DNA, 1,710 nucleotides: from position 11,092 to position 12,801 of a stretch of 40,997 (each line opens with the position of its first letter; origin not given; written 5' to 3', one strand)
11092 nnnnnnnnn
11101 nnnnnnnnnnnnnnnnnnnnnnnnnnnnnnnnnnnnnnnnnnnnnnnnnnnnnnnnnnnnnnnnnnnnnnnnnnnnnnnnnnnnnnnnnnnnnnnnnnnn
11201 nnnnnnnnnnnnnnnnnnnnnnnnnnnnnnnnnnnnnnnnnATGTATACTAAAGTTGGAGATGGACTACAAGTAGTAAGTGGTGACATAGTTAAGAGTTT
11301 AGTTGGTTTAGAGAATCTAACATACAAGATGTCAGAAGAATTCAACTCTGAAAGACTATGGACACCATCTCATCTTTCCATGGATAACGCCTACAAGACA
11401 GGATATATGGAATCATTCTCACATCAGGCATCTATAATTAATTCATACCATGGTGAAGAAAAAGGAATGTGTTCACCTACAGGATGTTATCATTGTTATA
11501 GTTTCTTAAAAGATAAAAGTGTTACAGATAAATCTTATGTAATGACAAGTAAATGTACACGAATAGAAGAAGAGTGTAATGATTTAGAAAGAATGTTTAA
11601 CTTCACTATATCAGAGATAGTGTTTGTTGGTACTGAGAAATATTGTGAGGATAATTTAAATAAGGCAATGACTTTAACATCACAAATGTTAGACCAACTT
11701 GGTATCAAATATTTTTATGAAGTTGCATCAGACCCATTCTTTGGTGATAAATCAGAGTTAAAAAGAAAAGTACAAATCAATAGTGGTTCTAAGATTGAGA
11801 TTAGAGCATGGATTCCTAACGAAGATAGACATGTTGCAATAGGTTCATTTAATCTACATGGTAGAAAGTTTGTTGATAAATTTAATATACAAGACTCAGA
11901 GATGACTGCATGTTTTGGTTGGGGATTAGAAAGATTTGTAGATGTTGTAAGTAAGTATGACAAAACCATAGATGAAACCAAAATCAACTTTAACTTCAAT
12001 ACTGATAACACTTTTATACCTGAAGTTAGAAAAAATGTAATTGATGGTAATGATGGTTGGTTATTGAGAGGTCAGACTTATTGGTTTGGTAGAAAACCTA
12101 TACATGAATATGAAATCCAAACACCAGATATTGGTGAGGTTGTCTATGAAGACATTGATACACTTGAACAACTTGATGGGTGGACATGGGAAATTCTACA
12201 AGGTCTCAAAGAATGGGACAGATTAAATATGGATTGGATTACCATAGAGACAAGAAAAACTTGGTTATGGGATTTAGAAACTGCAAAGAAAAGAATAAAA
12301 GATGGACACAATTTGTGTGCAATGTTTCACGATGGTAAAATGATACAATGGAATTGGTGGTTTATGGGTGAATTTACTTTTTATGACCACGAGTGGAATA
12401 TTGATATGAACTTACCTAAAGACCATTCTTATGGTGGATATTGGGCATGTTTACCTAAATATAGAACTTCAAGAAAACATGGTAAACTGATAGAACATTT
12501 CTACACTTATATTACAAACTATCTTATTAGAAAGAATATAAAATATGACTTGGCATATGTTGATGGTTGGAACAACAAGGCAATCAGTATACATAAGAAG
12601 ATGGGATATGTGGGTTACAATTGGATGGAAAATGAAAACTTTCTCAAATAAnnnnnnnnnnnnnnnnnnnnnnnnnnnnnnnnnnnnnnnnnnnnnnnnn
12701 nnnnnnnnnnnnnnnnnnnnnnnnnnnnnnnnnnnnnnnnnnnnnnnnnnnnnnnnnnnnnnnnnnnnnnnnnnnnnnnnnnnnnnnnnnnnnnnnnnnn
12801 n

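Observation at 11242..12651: Single polypeptide fusing a class-II aaRS-like ligase core to a GNAT-fold domain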

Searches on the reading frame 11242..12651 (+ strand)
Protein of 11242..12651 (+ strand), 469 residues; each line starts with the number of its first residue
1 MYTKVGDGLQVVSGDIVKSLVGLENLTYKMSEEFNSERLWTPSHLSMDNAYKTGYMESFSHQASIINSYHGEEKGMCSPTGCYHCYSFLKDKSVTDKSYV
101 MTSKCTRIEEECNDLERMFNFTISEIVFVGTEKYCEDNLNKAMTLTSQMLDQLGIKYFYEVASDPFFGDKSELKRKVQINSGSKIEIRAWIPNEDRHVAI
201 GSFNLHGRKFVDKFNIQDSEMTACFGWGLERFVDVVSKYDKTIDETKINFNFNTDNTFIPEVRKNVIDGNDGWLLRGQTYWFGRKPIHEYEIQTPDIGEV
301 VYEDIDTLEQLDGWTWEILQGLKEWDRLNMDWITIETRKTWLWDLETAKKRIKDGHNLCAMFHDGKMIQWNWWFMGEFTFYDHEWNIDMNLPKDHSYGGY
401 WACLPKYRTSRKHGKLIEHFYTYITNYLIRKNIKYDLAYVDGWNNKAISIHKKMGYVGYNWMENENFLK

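Call 3: search_protein_families(library=pfam, proteins=[window:11242-12651:+], max_evalue=1)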
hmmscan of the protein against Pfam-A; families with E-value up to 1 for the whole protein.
window:11242-12651:+ (469 aa): 1 family
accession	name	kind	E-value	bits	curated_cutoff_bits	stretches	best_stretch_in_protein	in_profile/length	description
PF00587.30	tRNA-synt_2b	-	3.8e-08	34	29.3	1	76-235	12-174/179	tRNA synthetase class II core domain (G, H, P, S and T)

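Call 4: search_protein_families(library=phrogs, proteins=[window:11242-12651:+], max_evalue=0.1)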
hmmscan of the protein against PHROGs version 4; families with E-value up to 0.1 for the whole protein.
window:11242-12651:+ (469 aa): 0 families

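Call 5: search_solved_structures(query=window:11242-12651:+, max_evalue=10, show_alignments=3)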
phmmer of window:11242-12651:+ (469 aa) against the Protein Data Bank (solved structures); distinct sequences matched with E-value up to 10: 3.
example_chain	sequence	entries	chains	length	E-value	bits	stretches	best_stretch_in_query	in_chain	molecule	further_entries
3mey_A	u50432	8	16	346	1.6e-13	53.3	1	77-233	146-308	Bll0957 protein | Amino acid--[acyl-carrier-protein] ligase 1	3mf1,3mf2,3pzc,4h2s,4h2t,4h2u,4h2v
4h2w_A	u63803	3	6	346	8.1e-13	51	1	77-233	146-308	Amino acid--[acyl-carrier-protein] ligase 1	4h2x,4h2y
3w3s_A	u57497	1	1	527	1.8e-07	33.4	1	78-233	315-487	Type-2 serine--tRNA ligase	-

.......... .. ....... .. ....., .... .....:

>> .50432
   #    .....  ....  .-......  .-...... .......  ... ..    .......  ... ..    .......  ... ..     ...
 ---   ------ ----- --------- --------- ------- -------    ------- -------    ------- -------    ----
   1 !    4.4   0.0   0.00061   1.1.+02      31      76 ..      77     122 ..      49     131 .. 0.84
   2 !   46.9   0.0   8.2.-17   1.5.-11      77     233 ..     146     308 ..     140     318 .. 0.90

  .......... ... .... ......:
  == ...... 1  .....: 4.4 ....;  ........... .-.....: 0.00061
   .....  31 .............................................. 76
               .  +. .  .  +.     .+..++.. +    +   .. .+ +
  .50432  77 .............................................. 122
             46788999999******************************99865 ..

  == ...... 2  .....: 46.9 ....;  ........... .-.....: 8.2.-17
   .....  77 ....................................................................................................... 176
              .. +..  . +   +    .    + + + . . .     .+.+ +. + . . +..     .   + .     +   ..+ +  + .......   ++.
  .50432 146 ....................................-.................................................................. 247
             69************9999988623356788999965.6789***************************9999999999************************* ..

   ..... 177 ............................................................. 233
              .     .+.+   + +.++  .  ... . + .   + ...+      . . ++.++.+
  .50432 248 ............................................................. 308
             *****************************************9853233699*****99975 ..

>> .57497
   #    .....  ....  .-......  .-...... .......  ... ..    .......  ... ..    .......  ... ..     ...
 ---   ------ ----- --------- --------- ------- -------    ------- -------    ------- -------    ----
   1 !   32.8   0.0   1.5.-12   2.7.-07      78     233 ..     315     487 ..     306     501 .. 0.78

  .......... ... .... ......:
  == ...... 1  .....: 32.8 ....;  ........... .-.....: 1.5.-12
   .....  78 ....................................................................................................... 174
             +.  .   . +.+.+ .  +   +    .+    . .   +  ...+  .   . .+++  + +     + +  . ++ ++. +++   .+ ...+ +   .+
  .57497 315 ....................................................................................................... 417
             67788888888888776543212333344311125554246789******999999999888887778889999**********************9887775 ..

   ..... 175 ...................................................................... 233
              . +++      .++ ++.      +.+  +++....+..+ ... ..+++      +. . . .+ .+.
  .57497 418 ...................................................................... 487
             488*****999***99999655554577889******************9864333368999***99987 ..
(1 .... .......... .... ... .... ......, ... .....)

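Call 6: find_homologous_proteins(query=window:11242-12651:+, max_evalue=0.001)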
Query window:11242-12651:+ (469 aa): 9 proteins with E <= 0.001 among 1801 candidates.
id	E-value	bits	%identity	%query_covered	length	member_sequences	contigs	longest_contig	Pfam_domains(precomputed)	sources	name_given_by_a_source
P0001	5.4e-294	993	88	100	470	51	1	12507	PF00587.31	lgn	-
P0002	1.1e-279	946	83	100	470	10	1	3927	PF00587.31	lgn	-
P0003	1.4e-211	722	66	100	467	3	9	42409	PF00587.31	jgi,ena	-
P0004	9.8e-205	699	65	98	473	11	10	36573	PF00587.31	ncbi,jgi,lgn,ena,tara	tara:strand:- start:25329 stop:26750 length:1422 start_codon:yes stop_codon:yes gene_type:complete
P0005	2.3e-189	648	62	99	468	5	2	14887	-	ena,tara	tara:strand:- start:89 stop:1495 length:1407 start_codon:yes stop_codon:yes gene_type:complete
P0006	1.0e-128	448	48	99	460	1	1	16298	PF00587.31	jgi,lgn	jgi:hypothetical protein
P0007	1.6e-128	448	49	99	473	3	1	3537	-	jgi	jgi:hypothetical protein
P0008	2.3e-112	394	44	99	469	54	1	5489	PF00587.31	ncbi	-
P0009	1.4e-92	329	41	98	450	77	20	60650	-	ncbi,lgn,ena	-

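Call 10: find_encoding_contigs(protein=P0009, flank=10000, max_places=4)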
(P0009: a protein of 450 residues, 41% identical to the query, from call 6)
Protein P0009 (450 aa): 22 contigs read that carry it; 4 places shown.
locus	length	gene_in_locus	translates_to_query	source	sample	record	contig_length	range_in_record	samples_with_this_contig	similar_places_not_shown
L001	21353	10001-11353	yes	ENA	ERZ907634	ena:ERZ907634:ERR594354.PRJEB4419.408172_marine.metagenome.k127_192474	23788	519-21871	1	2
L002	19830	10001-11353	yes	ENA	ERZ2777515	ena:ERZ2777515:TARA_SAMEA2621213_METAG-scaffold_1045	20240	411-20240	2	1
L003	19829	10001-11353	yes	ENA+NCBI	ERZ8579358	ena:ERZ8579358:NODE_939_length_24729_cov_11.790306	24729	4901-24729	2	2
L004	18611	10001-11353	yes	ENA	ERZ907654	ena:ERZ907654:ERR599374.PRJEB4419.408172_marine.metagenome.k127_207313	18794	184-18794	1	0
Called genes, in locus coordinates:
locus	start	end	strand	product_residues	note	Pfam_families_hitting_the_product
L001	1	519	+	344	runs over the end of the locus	?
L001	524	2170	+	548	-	PF00535:Glycos_transf_2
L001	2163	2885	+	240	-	PF04488:Gly_transf_sug (weak)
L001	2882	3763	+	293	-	-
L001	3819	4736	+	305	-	PF05496:RuvB_N, PF13191:AAA_16 (faint), PF13173:AAA_14, PF13401:AAA_22 (faint), PF00004:AAA, PF07728:AAA_5 (weak), PF13177:DNA_pol3_delta2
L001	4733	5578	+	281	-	PF04055:Radical_SAM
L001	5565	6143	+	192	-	PF13578:Methyltransf_24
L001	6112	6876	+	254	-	PF01755:Glyco_transf_25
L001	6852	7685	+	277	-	-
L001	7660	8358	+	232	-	PF01755:Glyco_transf_25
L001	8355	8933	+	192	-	PF13578:Methyltransf_24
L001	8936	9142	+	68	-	PF14902:DUF4494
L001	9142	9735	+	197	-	PF00574:CLP_protease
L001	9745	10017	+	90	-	-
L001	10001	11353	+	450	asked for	-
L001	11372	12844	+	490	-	-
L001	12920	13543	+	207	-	PF04488:Gly_transf_sug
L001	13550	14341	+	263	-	-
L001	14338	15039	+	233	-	PF12919:TcdA_TcdB (faint), PF04488:Gly_transf_sug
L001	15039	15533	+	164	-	PF13640:2OG-FeII_Oxy_3, PF13661:2OG-FeII_Oxy_4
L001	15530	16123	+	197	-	PF01041:DegT_DnrJ_EryC1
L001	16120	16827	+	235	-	PF04488:Gly_transf_sug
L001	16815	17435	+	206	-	PF05118:Asp_Arg_Hydrox (faint)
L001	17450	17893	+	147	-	-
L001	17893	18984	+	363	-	PF01555:N6_N4_Mtase (weak)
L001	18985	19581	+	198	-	PF00574:CLP_protease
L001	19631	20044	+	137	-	PF07659:DUF1599 (weak)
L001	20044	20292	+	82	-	PF13098:Thioredoxin_2, PF00085:Thioredoxin, PF00462:Glutaredoxin (weak), PF13192:Thioredoxin_3 (weak), PF14595:Thioredoxin_9 (weak)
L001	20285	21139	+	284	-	PF12705:PDDEXK_1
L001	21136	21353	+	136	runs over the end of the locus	-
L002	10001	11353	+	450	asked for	-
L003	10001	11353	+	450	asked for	-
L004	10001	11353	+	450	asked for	-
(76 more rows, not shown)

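Call 11: search_dna_similar(query=window:11242-12651:+, collection=phages, mode=protein, max_rows=20)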
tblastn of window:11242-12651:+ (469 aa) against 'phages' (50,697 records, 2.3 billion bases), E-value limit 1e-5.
Records with a match: 1; places in all: 1; records where one place covers at least 80% of the query: 0.
Best place of each record, by identity: <60% 1.
By first word of the organism name: Bacteriophage 1.
By host as written in the record: - 1.
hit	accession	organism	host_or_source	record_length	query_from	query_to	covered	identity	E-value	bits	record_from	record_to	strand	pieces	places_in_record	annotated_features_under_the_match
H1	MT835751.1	Bacteriophage sp.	human fecal samples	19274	8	235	49%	24.3%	5e-11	71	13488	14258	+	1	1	record has no annotation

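Call 14: search_protein_families(library=ncbifam, proteins=[window:11242-12651:+], max_evalue=1)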
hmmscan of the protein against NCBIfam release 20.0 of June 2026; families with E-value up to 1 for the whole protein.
window:11242-12651:+ (469 aa): 3 families
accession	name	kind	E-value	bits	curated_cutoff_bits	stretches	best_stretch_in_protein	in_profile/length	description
NF005479.0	PRK07080.1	equivalog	9e-28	97.1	357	2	77-232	131-292/318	amino acid--[acyl-carrier-protein] ligase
NF002120.0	PRK00960.1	equivalog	1.1e-19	70.4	611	1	75-234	311-484/518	serine--tRNA ligase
TIGR00415.1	serS_MJ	equivalog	4.2e-17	61.8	489.55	1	78-233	312-480/518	serine--tRNA ligase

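Call 15: predict_structure(alignment_id=A1)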
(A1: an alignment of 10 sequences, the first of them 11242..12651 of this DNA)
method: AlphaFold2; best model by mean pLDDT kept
length: 469 residues; sequences in the alignment: 10
mean_pLDDT: 74.6   pTM: 0.60
mean pLDDT of the five models: 74.6, 73.9, 71.8, 69.8, 65.0
residues with pLDDT >= 90: 89; 70-90: 214; 50-70: 104; < 50: 62
segments of 3 or more residues with pLDDT < 50: 1-11, 58-62, 106-120, 165-181, 254-260, 274-279
pLDDT, mean of each block of 10 residues (from residue 1): 38 69 89 87 68 60 58 65 80 92 58 41 84 87 90 90 51 40 78 87 85 88 87 86 84 50 61 47 80 77 92 92 82 66 76 91 90 86 69 86 76 71 88 86 59 76 63
secondary structure, 60 per line:
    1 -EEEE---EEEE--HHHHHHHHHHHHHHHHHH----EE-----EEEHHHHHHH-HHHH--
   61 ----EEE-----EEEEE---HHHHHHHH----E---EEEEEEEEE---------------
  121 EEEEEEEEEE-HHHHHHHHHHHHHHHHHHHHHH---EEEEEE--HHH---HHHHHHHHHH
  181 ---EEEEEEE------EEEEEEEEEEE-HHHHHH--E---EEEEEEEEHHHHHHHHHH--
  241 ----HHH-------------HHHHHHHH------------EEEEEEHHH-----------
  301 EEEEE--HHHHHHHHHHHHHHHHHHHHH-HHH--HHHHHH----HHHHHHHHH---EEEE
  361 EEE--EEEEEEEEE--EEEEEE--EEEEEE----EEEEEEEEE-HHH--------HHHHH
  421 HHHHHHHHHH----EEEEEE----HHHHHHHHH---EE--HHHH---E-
elements in order: E2-5 E9-12 H15-32 E44-46 H47-53 H55-58 E65-67 E73-77 H81-88 E97-105 E121-130 H132-153 E157-162 H171-180 E184-190 E197-207 H209-214 E221-228 H229-238 H261-268 E281-286 E301-305 H308-328 H335-340 H345-353 E357-363 E366-374 E377-382 E385-390 E395-403 H416-430 E435-440 H445-453 H461-464

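Call 19: fold_search(model_id=the predicted structure, library=pdb)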
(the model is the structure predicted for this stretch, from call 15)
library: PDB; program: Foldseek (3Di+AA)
matches with E <= 10: 1347; with E <= 0.001: 741
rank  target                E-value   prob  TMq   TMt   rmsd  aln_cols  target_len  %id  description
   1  3mey_A                5.0e-15  1.00  0.44  0.68   3.9       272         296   23  Crystal structure of class II aaRS homologue (Bll0957) complexed with ATP (released 2010-07-28)
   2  3mf1_A                5.0e-15  1.00  0.44  0.68   3.9       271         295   23  Crystal structure of class II aaRS homologue (Bll0957) complexed with an analogue of glycyl adenylate (released 2010-07-28)
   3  4h2s_B                5.9e-15  1.00  0.44  0.68   3.9       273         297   23  Crystal structure of Bradyrhizobium japonicum glycine:[carrier protein] ligase complexed with cognate carrier protein  (released 2013-03-06)
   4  3mf2_A                1.3e-14  1.00  0.44  0.67   3.9       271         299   23  Crystal structure of class II aaRS homologue (Bll0957) complexed with AMP (released 2010-07-28)
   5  4h2w_B                2.4e-14  1.00  0.44  0.68   3.9       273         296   22  Crystal structure of engineered Bradyrhizobium japonicum glycine:[carrier protein] ligase complexed with carrier prote (released 2013-03-06)
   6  3pzc_A                2.4e-14  1.00  0.44  0.67   3.9       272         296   22  Crystal structure of class II aaRS homologue (Bll0957) complexed with Coenzyme A (released 2011-10-19)
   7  4h2w_A                5.0e-14  1.00  0.44  0.67   4.1       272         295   21  Crystal structure of engineered Bradyrhizobium japonicum glycine:[carrier protein] ligase complexed with carrier prote (released 2013-03-06)
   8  3mf1_B                1.9e-13  1.00  0.41  0.68   3.7       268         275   20  Crystal structure of class II aaRS homologue (Bll0957) complexed with an analogue of glycyl adenylate (released 2010-07-28)
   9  3pzc_B                5.9e-13  1.00  0.41  0.67   4.3       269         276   20  Crystal structure of class II aaRS homologue (Bll0957) complexed with Coenzyme A (released 2011-10-19)
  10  3w3s_A                6.7e-13  1.00  0.44  0.40   4.3       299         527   16  Crystal structure of A. aeolicus tRNASec in complex with M. kandleri SerRS (released 2013-02-13)
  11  6l2p_B                7.5e-13  1.00  0.41  0.48   4.7       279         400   15  Threonyl-tRNA synthetase from Salmonella enterica in the apo form (released 2020-01-15)
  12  7tzb_A                7.9e-13  1.00  0.40  0.41   4.0       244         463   16  Crystal structure of the human mitochondrial seryl-tRNA synthetase (mt SerRS) bound with a seryl-adenylate analogue (released 2022-09-14)
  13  6r1o                  9.4e-13  1.00  0.40  0.44   4.2       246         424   14  Crystal structure of E. coli seryl-tRNA synthetase complexed to a seryl sulfamoyl adenosine derivative (released 2020-01-22)
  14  7ap1                  1.0e-12  1.00  0.40  0.44   4.0       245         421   13  Klebsiella pneumoniae Seryl-tRNA synthetase in Complex with Compound SerS7HMDDA (released 2020-11-11)
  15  6l2q_A                1.0e-12  1.00  0.40  0.46   6.0       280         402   16  Threonyl-tRNA synthetase from Salmonella enterica in complex with an inhibitor (released 2020-01-15)
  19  3mey_B                1.3e-12  1.00  0.41  0.68   3.8       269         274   20  Crystal structure of class II aaRS homologue (Bll0957) complexed with ATP (released 2010-07-28)
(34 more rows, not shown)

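Call 28: find_encoding_contigs(protein=P0003, flank=8000, max_places=2)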
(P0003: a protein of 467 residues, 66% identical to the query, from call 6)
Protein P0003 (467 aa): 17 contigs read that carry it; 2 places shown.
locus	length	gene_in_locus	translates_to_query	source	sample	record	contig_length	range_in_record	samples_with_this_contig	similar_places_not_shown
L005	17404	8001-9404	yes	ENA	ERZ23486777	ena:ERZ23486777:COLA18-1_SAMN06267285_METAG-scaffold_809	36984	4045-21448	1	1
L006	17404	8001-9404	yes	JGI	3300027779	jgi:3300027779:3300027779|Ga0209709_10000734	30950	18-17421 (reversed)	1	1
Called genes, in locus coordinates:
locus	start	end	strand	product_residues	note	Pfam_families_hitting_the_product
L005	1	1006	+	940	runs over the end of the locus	PF13620:CarboxypepD_reg, PF13715:CarbopepD_reg_2, PF07715:Plug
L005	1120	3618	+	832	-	PF03104:DNA_pol_B_exo1, PF10108:DNA_pol_B_exo2 (weak), PF00136:DNA_pol_B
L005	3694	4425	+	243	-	-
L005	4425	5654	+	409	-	-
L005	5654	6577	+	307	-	PF05496:RuvB_N, PF01637:ATPase_2 (faint), PF13191:AAA_16 (faint), PF14532:Sigma54_activ_2 (faint), PF00004:AAA, PF07728:AAA_5 (weak), PF13173:AAA_14, PF13177:DNA_pol3_delta2, +1 more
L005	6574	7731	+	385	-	PF13186:SPASM (weak)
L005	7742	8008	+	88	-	-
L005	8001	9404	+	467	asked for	PF00587:tRNA-synt_2b (faint)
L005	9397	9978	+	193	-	PF17784:Sulfotransfer_4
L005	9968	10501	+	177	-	PF02585:PIG-L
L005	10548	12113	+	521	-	-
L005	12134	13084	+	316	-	PF04055:Radical_SAM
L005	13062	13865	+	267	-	-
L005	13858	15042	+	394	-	PF13000:Acatn, PF07690:MFS_1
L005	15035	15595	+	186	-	PF13640:2OG-FeII_Oxy_3 (weak)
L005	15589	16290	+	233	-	PF00685:Sulfotransfer_1 (weak), PF03567:Sulfotransfer_2 (weak)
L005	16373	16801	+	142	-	-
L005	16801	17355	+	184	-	PF00574:CLP_protease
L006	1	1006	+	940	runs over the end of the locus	PF13620:CarboxypepD_reg, PF13715:CarbopepD_reg_2, PF07715:Plug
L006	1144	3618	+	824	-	PF03104:DNA_pol_B_exo1, PF10108:DNA_pol_B_exo2 (weak), PF00136:DNA_pol_B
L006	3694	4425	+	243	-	-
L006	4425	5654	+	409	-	-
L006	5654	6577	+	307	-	PF05496:RuvB_N, PF01637:ATPase_2 (faint), PF13191:AAA_16 (faint), PF14532:Sigma54_activ_2 (faint), PF00004:AAA, PF07728:AAA_5 (weak), PF13173:AAA_14, PF13177:DNA_pol3_delta2, +1 more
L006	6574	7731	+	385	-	PF13186:SPASM (weak)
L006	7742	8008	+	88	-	-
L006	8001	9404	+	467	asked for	PF00587:tRNA-synt_2b (faint)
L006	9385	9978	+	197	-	PF17784:Sulfotransfer_4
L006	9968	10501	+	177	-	PF02585:PIG-L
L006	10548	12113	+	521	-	-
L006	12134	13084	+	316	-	PF04055:Radical_SAM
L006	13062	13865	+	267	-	-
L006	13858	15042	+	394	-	PF13000:Acatn, PF07690:MFS_1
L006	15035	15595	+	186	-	PF13640:2OG-FeII_Oxy_3 (weak)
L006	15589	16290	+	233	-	PF00685:Sulfotransfer_1 (weak), PF03567:Sulfotransfer_2 (weak)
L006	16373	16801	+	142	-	-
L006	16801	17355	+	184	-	PF00574:CLP_protease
